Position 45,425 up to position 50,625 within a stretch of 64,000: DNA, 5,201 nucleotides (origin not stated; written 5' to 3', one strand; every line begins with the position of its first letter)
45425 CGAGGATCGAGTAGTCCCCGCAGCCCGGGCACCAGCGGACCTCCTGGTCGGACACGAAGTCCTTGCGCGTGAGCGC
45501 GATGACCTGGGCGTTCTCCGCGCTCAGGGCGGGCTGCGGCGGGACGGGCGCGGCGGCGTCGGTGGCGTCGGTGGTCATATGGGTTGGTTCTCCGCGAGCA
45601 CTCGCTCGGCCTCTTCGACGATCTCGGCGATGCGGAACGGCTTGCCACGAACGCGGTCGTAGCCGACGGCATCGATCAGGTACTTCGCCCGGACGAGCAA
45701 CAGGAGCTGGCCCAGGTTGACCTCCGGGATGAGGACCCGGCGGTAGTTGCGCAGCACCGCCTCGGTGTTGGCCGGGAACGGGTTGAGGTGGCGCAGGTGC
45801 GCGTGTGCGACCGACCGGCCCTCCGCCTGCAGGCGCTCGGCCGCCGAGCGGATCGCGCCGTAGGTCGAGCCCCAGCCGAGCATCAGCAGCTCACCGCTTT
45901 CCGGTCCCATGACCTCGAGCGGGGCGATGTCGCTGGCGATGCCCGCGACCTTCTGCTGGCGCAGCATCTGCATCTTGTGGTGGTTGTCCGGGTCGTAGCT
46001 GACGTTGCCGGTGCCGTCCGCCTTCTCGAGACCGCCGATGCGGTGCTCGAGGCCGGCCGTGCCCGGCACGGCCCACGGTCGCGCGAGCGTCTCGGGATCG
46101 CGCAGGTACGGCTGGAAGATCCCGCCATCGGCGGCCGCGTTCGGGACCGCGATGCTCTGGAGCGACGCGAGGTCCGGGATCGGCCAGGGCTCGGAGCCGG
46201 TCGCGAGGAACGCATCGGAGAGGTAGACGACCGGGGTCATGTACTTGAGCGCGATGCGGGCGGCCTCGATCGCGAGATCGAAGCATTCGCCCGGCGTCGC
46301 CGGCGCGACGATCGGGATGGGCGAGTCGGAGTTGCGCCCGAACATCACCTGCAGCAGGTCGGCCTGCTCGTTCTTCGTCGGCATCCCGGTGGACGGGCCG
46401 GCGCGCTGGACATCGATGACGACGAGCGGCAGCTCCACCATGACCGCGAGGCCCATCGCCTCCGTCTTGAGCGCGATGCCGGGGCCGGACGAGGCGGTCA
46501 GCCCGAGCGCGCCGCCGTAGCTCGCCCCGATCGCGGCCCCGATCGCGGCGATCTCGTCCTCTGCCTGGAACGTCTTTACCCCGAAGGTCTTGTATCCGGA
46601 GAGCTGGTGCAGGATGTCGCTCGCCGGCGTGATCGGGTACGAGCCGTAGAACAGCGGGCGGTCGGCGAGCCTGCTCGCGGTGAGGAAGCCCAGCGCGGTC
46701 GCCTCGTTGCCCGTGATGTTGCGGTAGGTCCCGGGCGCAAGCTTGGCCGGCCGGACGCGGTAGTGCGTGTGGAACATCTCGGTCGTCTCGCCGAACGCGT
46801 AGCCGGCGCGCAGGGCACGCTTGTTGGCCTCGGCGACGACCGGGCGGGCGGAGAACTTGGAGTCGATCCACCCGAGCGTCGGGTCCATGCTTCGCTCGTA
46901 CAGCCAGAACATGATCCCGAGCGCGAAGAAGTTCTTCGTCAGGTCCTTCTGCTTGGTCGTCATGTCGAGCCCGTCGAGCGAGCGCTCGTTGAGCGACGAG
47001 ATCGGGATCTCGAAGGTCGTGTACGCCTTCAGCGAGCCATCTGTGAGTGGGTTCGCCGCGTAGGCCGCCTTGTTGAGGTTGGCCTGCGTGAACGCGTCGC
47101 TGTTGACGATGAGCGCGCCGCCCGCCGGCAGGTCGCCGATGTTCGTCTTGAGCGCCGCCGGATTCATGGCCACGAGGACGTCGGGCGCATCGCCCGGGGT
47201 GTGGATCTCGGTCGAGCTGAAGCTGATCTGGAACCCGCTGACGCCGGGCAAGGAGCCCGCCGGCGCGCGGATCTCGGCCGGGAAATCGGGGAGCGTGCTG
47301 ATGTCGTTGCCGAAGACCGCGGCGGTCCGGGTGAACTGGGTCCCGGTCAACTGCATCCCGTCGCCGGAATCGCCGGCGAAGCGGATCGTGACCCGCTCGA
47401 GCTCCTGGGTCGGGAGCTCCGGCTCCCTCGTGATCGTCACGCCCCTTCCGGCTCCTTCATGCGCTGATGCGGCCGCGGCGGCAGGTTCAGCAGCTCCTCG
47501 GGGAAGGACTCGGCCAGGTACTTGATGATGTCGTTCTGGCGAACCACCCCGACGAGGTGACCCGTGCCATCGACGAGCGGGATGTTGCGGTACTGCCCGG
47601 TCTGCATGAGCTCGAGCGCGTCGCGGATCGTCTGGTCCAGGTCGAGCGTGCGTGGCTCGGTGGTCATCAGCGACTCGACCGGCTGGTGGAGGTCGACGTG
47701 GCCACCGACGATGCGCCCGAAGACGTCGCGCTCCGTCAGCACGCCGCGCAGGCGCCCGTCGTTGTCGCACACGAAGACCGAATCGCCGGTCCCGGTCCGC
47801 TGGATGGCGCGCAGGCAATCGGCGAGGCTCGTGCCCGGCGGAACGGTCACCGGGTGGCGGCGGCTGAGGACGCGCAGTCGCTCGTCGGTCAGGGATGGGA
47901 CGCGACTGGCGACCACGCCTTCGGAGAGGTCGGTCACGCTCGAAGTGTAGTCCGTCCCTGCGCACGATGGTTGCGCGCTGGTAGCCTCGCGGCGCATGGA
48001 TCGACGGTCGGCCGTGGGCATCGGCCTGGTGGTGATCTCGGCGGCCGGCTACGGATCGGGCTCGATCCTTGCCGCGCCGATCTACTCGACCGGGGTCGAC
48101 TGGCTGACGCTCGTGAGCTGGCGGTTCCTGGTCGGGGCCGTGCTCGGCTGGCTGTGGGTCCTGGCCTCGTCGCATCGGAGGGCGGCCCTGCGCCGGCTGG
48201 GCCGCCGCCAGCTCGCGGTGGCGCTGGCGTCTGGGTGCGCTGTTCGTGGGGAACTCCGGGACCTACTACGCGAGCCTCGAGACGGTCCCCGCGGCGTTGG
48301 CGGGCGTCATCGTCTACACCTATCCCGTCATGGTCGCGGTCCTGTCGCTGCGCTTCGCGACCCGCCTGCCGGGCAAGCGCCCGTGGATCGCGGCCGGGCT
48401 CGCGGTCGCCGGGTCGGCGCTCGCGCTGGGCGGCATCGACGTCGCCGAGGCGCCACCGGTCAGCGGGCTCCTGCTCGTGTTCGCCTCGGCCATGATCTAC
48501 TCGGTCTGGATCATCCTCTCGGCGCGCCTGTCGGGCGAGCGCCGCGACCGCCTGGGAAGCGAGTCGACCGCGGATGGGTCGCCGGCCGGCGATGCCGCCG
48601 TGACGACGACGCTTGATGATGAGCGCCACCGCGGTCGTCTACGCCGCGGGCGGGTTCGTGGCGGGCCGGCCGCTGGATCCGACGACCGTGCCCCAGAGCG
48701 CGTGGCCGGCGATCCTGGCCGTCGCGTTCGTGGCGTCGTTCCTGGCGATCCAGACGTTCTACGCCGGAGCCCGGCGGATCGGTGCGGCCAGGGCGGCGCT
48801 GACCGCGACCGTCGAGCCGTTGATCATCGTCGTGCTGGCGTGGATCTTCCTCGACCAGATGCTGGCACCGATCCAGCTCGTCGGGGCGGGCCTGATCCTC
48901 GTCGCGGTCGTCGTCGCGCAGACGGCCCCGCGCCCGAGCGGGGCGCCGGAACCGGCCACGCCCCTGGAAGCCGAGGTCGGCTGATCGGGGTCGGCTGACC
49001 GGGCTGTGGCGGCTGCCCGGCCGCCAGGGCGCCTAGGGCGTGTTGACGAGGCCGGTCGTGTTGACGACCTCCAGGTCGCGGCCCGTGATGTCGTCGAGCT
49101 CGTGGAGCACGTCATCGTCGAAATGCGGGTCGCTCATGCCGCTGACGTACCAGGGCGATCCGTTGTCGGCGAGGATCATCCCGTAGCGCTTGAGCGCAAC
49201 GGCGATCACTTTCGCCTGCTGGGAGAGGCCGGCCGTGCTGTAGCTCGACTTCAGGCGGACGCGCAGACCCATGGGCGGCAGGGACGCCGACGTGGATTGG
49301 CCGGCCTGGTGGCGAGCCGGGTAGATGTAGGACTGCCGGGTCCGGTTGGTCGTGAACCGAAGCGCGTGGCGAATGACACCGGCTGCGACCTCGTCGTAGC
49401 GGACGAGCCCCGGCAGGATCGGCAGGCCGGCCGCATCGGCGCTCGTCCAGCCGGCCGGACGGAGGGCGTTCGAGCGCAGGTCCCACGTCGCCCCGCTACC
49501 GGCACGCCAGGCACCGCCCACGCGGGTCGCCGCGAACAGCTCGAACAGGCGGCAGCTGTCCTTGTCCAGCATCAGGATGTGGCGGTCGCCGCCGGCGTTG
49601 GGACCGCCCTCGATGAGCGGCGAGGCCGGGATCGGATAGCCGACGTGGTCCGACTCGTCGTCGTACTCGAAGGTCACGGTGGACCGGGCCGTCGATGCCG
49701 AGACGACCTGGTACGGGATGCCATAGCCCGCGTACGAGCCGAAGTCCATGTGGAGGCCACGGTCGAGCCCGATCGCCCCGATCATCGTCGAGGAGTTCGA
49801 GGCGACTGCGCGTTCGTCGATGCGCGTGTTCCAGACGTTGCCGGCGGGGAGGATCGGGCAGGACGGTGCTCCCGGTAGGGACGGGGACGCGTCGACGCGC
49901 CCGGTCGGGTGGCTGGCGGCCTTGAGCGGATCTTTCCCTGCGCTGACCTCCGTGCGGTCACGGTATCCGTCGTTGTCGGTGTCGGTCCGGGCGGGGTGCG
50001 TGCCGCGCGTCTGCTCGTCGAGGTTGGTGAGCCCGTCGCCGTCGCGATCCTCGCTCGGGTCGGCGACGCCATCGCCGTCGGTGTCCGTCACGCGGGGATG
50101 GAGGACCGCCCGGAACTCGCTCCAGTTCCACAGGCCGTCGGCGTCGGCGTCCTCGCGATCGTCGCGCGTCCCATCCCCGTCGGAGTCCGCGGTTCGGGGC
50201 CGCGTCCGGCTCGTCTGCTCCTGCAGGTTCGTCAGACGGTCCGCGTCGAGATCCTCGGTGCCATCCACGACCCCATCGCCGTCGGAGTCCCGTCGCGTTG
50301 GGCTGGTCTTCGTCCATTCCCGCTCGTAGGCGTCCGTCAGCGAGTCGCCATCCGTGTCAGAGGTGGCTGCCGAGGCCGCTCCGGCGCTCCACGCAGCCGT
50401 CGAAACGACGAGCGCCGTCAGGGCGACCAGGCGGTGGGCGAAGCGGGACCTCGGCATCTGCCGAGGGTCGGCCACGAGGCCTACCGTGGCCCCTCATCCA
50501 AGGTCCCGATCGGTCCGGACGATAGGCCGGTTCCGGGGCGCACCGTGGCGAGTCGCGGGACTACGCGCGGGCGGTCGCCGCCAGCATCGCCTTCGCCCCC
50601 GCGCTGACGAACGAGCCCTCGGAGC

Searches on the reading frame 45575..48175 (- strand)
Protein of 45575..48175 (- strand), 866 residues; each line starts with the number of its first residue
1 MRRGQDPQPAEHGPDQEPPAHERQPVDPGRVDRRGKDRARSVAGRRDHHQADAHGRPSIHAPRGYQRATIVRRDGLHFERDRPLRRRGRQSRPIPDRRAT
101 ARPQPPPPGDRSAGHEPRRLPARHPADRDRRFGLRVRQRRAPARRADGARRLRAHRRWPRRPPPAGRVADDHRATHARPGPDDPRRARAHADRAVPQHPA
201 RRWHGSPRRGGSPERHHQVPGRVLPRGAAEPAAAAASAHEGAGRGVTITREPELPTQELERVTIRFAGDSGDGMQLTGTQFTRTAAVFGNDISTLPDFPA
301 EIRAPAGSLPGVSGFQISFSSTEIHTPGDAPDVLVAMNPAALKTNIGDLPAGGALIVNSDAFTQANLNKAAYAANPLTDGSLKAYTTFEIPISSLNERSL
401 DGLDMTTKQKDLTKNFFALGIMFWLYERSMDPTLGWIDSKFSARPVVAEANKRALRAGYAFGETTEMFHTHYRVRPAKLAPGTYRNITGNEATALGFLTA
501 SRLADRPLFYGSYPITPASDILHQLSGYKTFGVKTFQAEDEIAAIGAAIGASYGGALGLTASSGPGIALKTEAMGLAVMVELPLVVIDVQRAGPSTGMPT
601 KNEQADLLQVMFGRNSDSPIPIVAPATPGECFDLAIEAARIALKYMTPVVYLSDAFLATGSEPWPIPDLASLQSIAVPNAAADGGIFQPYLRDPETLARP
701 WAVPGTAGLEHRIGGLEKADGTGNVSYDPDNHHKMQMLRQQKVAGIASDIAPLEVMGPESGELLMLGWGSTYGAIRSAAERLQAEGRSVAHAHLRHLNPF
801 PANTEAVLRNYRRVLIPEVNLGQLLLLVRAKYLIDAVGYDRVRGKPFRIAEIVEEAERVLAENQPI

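Call 80: search_protein_families(library=pfam, proteins=[window:45575-48175:-], max_evalue=0.00001)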
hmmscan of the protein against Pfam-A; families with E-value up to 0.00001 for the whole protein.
window:45575-48175:- (866 aa): 2 families
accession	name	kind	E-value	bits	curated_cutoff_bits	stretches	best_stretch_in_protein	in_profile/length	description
PF01855.24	POR_N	-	1.3e-53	182.6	27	1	509-720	10-220/231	Pyruvate flavodoxin/ferredoxin oxidoreductase, thiamine diP-bdg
PF01558.24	POR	-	1.3e-23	84.4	27.4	1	271-460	2-173/173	Pyruvate ferredoxin/flavodoxin oxidoreductase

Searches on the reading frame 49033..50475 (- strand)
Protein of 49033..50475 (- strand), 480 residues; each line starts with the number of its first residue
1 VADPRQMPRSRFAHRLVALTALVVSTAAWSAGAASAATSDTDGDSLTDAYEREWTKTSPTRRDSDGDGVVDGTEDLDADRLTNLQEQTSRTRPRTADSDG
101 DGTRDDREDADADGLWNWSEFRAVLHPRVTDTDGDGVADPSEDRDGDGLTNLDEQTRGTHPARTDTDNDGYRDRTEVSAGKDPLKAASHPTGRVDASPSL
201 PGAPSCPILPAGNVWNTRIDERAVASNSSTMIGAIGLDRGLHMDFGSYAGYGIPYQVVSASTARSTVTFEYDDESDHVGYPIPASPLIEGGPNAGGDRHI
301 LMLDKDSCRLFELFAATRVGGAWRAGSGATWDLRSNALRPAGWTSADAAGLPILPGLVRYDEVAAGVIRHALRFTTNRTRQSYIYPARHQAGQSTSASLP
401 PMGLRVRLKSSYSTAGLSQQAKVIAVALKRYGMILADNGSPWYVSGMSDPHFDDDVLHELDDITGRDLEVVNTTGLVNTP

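Call 80: search_protein_families(library=pfam, proteins=[window:49033-50475:-], max_evalue=0.00001)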
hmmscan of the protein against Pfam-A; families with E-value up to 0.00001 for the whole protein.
window:49033-50475:- (480 aa): 1 family
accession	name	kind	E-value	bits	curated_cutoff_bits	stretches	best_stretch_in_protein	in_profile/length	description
PF18884.5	TSP3_bac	-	8.3e-07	29.2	25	1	165-186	1-22/22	Bacterial TSP3 repeat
